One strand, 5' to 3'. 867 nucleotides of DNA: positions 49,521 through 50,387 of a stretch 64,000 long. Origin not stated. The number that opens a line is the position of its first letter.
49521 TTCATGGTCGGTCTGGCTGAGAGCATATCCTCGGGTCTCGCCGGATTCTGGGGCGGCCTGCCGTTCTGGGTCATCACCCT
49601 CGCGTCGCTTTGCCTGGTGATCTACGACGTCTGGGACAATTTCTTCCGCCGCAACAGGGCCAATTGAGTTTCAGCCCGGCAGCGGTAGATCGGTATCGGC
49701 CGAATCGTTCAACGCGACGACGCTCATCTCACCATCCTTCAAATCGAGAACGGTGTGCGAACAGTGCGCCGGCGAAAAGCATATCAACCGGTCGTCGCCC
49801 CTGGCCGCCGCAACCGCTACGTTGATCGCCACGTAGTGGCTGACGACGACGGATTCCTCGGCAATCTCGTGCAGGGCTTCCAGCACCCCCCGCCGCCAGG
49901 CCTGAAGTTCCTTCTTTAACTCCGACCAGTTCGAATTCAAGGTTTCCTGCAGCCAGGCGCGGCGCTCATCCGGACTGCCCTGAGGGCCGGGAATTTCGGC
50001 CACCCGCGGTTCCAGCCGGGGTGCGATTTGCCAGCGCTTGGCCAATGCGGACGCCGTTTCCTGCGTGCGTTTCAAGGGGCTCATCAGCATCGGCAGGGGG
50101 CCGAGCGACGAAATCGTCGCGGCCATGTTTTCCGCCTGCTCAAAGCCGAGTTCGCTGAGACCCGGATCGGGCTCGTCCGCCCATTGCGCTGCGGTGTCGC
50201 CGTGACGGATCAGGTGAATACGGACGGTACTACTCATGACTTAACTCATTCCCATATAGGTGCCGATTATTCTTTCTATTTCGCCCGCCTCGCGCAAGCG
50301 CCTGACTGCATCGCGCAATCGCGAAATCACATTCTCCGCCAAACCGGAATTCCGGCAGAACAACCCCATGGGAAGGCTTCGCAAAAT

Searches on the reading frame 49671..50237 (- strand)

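Call 7: search_protein_families(library=ncbifam, proteins=[window:49671-50237:-], max_evalue=0.001)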
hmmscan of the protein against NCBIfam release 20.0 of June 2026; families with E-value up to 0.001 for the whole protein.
window:49671-50237:- (188 aa): 8 families
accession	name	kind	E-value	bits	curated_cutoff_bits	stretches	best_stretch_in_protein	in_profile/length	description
NF005567.0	PRK07238.1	equivalog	3.6e-11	43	326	1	4-82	177-260/378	bifunctional RNase H/acid phosphatase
NF045917.1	PhserinePhPspA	equivalog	5.8e-10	39.2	350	1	5-177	2-195/211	phosphoserine phosphatase PspA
TIGR03162.1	ribazole_cobC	equivalog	5.6e-09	35.7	162.9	1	7-82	1-79/176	alpha-ribazole phosphatase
NF038349.1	dPGM_arch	equivalog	1.1e-08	35.1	225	1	9-170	3-175/194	2,3-diphosphoglycerate-dependent phosphoglycerate mutase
TIGR03848.1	MSMEG_4193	subfamily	1.5e-08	34.3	203.85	1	9-82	4-82/204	MSMEG_4193 family putative phosphomutase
NF011580.0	PRK15004.1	equivalog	1.7e-06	28.2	250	1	6-82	2-82/203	adenosylcobalamin/alpha-ribazole phosphatase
TIGR00249.1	sixA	equivalog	2.1e-06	27.7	74.5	1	6-75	2-72/154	phosphohistidine phosphatase SixA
NF002901.0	PRK03482.1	equivalog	8.2e-05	22.3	261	1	6-82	3-83/215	2,3-diphosphoglycerate-dependent phosphoglycerate mutase GpmB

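Call 8: search_protein_families(library=pfam, proteins=[window:49671-50237:-], max_evalue=0.001)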
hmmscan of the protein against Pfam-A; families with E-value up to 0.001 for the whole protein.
window:49671-50237:- (188 aa): 1 family
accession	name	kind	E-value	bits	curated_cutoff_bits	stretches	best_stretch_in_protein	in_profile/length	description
PF00300.27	His_Phos_1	-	2.9e-21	76.5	21.7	1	7-178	1-193/194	Histidine phosphatase superfamily (branch 1)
